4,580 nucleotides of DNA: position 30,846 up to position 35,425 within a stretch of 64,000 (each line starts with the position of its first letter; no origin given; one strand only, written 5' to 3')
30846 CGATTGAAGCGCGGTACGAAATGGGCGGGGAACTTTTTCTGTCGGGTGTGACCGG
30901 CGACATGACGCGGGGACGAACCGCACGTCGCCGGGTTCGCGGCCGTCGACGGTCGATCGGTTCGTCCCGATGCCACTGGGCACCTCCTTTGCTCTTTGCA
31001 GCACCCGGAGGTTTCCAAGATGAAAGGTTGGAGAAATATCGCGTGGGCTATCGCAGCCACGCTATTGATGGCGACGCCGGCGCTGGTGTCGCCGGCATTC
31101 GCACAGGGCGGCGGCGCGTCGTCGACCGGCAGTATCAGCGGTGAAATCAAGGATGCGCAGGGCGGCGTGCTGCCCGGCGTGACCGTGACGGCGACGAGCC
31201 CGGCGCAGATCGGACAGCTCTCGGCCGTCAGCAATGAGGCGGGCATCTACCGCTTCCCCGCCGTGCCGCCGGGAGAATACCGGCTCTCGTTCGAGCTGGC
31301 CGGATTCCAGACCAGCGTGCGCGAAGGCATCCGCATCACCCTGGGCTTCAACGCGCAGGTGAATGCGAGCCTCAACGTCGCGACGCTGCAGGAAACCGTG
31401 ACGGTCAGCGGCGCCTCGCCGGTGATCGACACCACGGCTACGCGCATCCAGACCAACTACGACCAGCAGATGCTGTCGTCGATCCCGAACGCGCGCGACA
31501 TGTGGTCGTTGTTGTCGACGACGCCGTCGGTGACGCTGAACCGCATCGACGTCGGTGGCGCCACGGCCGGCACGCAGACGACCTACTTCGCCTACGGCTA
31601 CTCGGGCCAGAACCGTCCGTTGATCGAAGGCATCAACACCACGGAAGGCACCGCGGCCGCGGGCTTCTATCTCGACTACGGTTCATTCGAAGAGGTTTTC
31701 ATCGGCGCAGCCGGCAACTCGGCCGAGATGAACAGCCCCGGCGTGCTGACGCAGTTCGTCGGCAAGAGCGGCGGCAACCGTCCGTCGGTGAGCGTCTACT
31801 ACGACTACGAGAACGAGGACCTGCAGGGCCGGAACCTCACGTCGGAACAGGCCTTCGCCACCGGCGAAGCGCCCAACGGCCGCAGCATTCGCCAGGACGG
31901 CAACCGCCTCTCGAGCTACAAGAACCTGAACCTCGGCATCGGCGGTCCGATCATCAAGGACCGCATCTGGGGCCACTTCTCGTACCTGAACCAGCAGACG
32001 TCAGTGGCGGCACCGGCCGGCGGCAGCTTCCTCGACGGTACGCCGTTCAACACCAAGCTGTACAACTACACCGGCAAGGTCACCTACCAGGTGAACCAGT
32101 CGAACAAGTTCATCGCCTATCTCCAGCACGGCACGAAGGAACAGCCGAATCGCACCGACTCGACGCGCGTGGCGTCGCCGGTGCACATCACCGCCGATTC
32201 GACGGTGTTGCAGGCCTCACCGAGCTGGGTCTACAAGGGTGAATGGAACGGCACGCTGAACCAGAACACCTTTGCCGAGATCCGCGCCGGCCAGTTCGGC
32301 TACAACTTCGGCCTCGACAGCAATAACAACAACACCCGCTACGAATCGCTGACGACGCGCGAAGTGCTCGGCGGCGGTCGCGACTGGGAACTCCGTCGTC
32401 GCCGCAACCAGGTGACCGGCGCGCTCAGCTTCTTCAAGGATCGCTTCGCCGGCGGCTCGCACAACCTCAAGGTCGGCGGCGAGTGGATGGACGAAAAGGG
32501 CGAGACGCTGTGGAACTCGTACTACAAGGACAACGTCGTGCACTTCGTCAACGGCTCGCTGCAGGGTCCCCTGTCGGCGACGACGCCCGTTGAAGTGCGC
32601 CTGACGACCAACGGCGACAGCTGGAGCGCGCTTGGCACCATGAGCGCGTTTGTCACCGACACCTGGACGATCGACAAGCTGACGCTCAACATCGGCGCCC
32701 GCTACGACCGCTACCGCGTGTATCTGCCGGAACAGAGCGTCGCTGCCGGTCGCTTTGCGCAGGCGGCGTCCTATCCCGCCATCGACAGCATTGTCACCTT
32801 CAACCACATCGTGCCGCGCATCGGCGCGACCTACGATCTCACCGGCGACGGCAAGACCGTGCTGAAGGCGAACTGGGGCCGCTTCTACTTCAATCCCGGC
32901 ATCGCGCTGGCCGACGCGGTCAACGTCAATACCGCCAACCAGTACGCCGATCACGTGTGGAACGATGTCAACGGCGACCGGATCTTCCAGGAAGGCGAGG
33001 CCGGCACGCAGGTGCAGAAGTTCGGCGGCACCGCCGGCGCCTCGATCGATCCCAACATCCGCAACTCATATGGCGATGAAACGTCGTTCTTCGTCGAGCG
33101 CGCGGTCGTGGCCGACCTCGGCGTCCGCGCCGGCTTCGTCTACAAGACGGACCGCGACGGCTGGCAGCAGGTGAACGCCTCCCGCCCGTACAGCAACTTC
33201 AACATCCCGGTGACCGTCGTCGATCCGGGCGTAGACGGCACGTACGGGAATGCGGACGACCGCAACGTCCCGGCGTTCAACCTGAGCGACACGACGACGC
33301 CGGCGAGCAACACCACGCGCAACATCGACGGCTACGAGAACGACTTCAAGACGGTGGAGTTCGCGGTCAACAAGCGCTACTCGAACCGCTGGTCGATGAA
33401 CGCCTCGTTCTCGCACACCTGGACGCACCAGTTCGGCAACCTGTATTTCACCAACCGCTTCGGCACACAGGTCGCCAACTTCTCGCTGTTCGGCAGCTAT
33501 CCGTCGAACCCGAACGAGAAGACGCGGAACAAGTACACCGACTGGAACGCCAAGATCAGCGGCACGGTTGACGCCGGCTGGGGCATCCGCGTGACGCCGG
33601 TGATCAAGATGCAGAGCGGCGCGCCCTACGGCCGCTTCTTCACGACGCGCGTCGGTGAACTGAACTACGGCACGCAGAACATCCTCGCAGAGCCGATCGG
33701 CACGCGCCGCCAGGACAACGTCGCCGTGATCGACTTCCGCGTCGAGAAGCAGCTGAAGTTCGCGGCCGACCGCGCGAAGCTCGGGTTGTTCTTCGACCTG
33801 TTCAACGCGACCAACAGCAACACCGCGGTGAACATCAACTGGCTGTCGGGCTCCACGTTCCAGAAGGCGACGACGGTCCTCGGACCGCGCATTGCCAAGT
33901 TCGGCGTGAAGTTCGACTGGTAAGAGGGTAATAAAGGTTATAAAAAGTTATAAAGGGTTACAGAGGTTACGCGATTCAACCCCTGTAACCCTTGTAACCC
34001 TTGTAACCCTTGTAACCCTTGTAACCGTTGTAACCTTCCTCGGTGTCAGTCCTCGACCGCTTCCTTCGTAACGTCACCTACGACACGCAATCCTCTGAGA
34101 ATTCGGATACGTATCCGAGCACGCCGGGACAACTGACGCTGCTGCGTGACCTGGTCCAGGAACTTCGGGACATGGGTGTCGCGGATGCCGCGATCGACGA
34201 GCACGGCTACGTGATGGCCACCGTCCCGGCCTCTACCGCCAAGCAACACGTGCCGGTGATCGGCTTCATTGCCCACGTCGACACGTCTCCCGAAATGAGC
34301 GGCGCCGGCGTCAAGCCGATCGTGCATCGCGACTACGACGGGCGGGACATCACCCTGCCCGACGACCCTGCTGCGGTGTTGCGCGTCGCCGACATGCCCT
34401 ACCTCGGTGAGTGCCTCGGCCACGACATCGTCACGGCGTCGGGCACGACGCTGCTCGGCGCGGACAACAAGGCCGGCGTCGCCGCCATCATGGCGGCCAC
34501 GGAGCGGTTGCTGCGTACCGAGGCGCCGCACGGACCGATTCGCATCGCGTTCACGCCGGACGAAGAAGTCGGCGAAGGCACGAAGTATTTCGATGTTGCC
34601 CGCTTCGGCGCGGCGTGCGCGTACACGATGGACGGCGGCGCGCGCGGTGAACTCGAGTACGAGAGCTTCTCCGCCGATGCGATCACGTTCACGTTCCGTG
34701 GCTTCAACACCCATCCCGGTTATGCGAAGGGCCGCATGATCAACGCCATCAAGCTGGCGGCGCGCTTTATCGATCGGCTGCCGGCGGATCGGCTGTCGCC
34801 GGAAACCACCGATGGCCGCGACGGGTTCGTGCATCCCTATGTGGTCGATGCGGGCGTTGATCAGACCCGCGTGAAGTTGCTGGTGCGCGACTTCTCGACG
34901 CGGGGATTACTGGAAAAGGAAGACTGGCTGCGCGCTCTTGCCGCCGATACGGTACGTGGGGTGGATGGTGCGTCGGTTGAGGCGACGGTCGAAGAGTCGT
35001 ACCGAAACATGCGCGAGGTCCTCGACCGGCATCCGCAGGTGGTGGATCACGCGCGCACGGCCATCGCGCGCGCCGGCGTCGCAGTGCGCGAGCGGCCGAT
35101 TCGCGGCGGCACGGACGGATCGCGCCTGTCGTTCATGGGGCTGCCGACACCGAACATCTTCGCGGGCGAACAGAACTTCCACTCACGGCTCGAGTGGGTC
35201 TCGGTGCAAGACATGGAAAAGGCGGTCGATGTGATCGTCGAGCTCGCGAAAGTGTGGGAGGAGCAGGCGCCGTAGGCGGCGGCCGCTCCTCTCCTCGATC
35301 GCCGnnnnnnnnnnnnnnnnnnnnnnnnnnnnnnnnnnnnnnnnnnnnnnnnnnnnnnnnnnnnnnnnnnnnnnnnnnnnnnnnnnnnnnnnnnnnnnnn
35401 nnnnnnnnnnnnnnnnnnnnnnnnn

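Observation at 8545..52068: Tandem 7-9 nt oligomer arrays, usually paired as inverted arrays, fill almost every intergenic spacer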

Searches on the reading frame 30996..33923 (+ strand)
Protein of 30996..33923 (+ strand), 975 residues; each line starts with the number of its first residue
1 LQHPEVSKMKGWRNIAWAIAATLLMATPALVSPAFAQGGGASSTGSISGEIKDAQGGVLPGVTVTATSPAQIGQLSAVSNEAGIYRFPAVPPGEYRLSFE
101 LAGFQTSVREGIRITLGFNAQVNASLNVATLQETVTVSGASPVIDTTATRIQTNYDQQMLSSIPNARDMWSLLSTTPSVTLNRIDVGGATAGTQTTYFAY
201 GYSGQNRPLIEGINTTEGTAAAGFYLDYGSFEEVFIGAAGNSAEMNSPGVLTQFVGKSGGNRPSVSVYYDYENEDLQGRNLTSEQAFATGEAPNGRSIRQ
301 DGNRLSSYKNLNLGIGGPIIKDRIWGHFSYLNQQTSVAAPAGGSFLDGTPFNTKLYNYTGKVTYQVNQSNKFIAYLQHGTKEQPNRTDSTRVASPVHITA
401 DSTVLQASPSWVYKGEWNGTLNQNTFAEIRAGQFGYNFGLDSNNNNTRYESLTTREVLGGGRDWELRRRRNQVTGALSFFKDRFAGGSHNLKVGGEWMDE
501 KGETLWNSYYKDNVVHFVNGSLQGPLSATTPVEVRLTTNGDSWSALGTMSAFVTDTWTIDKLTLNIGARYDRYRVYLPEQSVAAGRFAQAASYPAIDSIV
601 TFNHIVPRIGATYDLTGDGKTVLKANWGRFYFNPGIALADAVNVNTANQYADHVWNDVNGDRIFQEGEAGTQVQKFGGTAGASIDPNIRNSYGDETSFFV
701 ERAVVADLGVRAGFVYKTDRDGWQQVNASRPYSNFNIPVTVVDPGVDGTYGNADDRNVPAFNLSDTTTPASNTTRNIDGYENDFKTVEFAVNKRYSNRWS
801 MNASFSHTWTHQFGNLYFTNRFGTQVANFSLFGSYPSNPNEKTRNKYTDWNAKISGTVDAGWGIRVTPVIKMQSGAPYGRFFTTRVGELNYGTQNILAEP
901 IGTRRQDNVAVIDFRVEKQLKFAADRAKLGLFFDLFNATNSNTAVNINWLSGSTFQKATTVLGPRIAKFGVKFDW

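Call 10: search_protein_families(library=pfam, proteins=[window:30996-33923:+])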
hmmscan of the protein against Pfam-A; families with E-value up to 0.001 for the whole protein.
window:30996-33923:+ (975 aa): 3 families
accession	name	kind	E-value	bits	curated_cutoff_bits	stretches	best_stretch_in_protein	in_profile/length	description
PF13620.12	CarboxypepD_reg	-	6.2e-17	62.2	32.3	1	46-126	1-81/82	Carboxypeptidase regulatory-like domain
PF13715.12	CarbopepD_reg_2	-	3.4e-07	30.7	32.2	1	47-130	1-80/88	CarboxypepD_reg-like domain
PF17210.9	SdrD_B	-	0.00043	20.9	29.7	0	53-107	18-73/112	SdrD B-like domain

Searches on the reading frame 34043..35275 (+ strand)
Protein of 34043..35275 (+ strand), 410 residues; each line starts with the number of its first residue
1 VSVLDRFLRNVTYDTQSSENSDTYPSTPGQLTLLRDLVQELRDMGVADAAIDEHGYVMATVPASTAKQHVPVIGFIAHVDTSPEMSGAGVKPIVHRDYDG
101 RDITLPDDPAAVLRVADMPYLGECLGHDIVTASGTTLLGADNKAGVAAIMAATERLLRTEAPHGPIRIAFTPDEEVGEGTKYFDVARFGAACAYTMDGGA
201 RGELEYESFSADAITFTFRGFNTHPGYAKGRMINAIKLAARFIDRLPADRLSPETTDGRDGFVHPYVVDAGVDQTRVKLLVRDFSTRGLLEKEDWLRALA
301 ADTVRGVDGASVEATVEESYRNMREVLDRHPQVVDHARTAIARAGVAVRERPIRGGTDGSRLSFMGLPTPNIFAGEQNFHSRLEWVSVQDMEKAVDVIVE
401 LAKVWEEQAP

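Call 10: search_protein_families(library=pfam, proteins=[window:34043-35275:+])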
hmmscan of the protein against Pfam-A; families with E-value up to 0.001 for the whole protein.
window:34043-35275:+ (410 aa): 3 families
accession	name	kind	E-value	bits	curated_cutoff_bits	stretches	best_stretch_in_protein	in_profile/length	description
PF01546.33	Peptidase_M20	-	1.2e-16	61.6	24.6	1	140-403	34-205/206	Peptidase family M20/M25/M40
PF07687.19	M20_dimer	-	8.3e-10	39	21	1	208-282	3-81/107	Peptidase dimerisation domain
PF05343.19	Peptidase_M42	-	6.1e-07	29.2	23.2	0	141-200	134-192/292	M42 glutamyl aminopeptidase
